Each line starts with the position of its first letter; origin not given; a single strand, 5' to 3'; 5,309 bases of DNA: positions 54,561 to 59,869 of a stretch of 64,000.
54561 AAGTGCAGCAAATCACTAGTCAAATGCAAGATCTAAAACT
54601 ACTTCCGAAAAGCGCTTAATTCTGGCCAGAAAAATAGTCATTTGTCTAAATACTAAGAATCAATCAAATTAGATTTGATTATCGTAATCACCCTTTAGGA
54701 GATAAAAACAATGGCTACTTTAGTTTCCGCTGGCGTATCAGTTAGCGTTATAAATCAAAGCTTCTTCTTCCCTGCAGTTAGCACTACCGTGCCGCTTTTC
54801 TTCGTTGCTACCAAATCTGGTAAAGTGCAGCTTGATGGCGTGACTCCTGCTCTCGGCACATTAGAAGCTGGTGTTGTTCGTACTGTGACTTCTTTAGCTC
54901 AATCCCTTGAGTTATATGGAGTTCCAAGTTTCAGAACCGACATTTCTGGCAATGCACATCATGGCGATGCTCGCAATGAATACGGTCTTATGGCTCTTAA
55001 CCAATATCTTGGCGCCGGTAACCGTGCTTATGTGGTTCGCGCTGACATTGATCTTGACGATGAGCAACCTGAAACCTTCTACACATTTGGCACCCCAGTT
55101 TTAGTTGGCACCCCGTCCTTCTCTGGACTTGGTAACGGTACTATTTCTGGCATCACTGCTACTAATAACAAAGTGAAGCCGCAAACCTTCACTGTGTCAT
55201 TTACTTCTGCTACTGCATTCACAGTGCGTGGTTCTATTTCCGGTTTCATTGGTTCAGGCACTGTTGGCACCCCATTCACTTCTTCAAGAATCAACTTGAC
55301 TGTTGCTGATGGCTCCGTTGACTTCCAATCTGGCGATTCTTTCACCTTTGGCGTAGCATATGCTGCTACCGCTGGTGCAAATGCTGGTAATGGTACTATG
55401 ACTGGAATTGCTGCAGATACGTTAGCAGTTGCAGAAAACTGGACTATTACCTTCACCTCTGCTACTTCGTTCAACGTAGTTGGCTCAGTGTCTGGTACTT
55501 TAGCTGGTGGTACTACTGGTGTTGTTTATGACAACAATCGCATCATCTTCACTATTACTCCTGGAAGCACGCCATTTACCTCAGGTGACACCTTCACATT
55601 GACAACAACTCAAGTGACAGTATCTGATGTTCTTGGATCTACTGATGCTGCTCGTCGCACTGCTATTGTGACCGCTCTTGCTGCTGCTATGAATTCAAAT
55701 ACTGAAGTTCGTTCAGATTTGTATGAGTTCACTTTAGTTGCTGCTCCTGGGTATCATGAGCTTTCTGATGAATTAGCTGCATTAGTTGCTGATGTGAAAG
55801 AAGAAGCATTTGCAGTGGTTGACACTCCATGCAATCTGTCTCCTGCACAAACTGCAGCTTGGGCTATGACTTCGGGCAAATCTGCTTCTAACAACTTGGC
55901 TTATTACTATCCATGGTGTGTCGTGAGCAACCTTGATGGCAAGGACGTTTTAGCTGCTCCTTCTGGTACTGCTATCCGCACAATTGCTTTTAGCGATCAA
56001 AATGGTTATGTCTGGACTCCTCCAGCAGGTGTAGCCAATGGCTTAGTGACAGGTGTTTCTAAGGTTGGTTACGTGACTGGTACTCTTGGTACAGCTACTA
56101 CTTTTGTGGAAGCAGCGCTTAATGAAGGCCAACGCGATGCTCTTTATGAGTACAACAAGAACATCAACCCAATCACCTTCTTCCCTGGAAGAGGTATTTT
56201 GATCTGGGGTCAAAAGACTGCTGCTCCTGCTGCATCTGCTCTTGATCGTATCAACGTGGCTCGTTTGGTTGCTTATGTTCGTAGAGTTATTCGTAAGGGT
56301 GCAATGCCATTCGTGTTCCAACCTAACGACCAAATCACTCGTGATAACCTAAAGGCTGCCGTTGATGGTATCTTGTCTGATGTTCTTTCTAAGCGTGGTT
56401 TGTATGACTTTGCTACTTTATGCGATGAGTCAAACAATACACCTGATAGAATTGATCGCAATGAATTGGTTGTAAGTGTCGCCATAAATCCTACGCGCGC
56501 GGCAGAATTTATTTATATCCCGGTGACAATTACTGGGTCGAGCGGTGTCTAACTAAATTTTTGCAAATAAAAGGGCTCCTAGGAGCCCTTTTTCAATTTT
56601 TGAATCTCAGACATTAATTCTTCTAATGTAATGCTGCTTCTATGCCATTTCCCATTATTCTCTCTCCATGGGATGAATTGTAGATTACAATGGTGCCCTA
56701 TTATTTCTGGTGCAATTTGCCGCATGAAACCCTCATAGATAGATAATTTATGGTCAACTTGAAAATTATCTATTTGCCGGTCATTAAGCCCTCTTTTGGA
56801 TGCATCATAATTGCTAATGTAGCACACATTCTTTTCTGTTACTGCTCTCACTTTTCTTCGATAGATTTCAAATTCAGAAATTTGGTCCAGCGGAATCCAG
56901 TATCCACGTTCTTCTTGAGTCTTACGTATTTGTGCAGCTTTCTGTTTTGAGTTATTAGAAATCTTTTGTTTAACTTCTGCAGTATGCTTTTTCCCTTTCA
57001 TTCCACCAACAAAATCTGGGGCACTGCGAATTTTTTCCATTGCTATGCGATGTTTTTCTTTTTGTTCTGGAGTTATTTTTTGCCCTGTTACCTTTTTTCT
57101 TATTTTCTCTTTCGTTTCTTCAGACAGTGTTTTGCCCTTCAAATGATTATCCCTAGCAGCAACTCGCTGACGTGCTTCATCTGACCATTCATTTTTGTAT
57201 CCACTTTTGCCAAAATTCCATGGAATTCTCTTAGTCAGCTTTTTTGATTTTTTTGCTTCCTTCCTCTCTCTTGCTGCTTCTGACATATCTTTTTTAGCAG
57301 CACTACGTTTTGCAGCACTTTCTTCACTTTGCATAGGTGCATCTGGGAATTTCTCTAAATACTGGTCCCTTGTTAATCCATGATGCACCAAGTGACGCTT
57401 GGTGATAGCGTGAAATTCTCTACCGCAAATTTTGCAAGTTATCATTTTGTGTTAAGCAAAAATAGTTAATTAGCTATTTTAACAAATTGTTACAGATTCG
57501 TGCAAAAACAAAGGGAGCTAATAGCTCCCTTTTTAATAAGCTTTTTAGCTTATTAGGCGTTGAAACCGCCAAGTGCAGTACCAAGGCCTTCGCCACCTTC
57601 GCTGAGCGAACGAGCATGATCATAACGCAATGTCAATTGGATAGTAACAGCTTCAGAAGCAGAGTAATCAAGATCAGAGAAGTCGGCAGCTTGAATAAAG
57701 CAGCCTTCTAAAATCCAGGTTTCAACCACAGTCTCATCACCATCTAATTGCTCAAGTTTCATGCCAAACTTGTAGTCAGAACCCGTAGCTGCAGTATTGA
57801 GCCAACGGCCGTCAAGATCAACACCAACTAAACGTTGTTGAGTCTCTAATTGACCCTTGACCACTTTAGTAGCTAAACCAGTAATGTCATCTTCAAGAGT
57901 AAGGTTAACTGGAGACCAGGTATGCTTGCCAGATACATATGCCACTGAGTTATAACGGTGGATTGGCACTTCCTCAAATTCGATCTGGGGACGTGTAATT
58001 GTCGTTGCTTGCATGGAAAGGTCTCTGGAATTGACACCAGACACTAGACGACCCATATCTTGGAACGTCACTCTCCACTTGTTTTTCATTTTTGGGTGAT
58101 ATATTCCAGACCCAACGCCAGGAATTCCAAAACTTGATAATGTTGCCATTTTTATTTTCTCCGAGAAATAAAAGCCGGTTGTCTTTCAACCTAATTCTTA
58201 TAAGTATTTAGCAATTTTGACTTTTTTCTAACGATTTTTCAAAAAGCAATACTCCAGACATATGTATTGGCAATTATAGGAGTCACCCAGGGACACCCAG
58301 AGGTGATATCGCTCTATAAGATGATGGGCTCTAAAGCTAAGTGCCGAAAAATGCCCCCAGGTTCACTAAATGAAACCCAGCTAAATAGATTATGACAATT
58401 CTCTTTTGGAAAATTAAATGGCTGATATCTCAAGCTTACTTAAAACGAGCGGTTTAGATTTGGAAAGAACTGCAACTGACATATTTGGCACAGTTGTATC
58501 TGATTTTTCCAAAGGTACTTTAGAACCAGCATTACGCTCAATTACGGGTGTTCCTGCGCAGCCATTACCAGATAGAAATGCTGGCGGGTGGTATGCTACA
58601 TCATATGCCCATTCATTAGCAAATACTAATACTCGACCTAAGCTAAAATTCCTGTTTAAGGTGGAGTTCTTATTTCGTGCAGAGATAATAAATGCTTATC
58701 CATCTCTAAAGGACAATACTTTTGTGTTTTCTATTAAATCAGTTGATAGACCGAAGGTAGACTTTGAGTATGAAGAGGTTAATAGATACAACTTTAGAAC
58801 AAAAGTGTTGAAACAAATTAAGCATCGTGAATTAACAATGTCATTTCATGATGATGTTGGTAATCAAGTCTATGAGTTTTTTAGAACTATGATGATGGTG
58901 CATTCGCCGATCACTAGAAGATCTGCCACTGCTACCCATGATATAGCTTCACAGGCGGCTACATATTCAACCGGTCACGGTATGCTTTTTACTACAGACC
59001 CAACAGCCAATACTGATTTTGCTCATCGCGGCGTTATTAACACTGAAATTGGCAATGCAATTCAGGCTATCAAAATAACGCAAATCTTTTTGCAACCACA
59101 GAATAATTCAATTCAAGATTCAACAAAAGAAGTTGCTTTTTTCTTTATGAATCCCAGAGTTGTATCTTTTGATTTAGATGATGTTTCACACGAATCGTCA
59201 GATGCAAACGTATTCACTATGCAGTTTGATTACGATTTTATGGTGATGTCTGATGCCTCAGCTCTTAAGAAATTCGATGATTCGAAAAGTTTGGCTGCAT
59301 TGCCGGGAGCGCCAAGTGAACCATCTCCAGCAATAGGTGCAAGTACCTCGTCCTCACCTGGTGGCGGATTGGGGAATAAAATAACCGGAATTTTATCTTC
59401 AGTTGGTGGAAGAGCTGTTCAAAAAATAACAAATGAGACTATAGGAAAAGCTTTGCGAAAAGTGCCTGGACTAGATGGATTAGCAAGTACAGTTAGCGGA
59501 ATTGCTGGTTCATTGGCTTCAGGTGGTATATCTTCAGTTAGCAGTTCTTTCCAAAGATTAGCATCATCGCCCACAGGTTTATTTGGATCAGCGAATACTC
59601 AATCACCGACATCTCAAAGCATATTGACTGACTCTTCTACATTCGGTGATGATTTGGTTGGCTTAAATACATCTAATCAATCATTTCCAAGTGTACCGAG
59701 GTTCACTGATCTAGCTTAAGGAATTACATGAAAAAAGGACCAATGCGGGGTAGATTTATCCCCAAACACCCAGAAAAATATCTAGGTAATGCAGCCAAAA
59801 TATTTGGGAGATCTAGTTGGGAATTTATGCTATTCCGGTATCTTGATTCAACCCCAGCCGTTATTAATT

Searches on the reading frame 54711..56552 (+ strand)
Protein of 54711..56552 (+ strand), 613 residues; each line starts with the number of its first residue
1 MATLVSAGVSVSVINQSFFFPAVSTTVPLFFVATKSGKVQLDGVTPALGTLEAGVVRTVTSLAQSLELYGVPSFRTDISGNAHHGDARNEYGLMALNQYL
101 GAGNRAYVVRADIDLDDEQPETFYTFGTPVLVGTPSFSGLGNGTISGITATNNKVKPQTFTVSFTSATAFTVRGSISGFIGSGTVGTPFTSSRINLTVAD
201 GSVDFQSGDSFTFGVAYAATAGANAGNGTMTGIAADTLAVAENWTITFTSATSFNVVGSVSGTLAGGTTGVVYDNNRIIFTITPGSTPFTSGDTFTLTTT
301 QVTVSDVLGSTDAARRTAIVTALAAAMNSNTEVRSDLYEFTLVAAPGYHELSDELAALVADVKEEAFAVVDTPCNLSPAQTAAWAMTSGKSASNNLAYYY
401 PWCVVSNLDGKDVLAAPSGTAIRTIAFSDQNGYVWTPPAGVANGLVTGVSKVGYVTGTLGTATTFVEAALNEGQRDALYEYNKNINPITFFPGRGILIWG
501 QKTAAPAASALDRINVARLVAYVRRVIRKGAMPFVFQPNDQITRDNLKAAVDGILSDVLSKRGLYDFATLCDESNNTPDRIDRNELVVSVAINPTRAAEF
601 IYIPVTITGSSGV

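Call 68: search_protein_families(library=phrogs, proteins=[window:54711-56552:+], max_evalue=0.00001)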
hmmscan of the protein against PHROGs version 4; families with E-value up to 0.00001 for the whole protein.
window:54711-56552:+ (613 aa): 5 families
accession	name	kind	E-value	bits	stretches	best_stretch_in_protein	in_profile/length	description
phrog_10581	-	tail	3.3e-155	519.8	2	310-610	606-912/915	tail sheath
phrog_23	-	tail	6e-50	171.4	1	2-608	21-463/496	tail sheath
phrog_17610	-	tail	8.8e-21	74.5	1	362-609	873-1108/1135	tail sheath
phrog_34521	-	tail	1.6e-14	53.8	1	374-600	731-943/962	tail sheath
phrog_19666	-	tail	2.4e-06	27.2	1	349-567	744-946/985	tail sheath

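Call 69: search_dna_similar(collection=phages, query=window:54711-56552:+, mode=protein, max_rows=12, max_evalue=1e-20)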
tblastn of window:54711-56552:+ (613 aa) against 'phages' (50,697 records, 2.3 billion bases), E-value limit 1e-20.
Records with a match: 810; places in all: 813; records where one place covers at least 80% of the query: 1.
Best place of each record, by identity: <60% 810.
By first word of the organism name: Synechococcus 376; Vibrio 67; Cyanophage 61; Campylobacter 51; Escherichia 40; Aeromonas 35; Pseudomonas 26; Prochlorococcus 24; Klebsiella 23; Salmonella 10; and 32 more.
By host as written in the record: - 220; Synechococcus 107; Synechococcus sp. 38; Synechococcus sp. WH7803 28; Synechococcus sp. WH8102 20; Synechococcus sp. MW02 19; Campylobacter jejuni 17; Synechococcus sp. WH 7803 15; and 156 more.
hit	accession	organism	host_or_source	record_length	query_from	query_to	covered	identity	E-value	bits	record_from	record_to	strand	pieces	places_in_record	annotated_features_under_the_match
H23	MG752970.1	Ralstonia phage RsoM2USA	Ralstonia solanacearum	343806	1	611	95%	55.6%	2e-119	602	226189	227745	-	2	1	hypothetical protein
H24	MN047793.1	Xanthomonas phage Xoo-sp13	Xanthomonas oryzae pv. oryzae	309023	4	607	68%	51.7%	2e-85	441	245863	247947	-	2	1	tail sheath protein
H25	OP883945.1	Stenotrophomonas phage CM1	Stenotrophomonas maltophilia SRM01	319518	4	607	68%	51.0%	3e-84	432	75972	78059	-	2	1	record has no annotation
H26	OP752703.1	Stenotrophomonas phage RAS14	Stenotrophomonas maltophilia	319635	4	607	68%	51.0%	3e-84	432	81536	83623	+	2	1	hypothetical protein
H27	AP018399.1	Xanthomonas phage XacN1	Xanthomonas citri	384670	4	607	68%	50.5%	2e-84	434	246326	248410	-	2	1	tail sheath protein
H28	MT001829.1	Salmonella phage SE_PL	Salmonella enterica subsp. enterica ...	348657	314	612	49%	45.2%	3e-70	253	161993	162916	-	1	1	tail sheath protein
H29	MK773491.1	Salmonella phage 7t3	Salmonella enterica subsp. enterica ...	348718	314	612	49%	45.2%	3e-70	253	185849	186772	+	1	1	tail sheath protein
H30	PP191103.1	Salmonella phage PHA46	Salmonella enterica subsp. enterica ...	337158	314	612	49%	45.2%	3e-70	253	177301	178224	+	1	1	sheath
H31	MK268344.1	Salmonella phage Munch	Salmonella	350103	314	612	49%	45.2%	3e-70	253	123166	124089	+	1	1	tail sheath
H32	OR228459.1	Klebsiella phage fENko-Kae01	Klebsiella aerogenes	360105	314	612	49%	45.2%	3e-70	253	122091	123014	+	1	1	tail sheath protein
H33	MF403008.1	Agrobacterium phage Atu_ph07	Agrobacterium tumefaciens C58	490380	314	607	48%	45.9%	3e-74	265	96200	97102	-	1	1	tail sheath monomer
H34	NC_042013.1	Agrobacterium phage Atu_ph07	Agrobacterium tumefaciens C58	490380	314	607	48%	45.9%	3e-74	265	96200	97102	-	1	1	tail sheath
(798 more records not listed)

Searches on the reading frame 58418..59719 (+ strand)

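Call 68: search_protein_families(library=phrogs, proteins=[window:58418-59719:+], max_evalue=0.00001)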
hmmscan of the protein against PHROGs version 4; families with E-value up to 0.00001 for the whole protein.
window:58418-59719:+ (433 aa): 1 family
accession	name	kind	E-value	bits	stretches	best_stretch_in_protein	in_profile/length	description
phrog_4542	-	tail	5.6e-15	56.3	1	68-289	19-192/214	tail tube protein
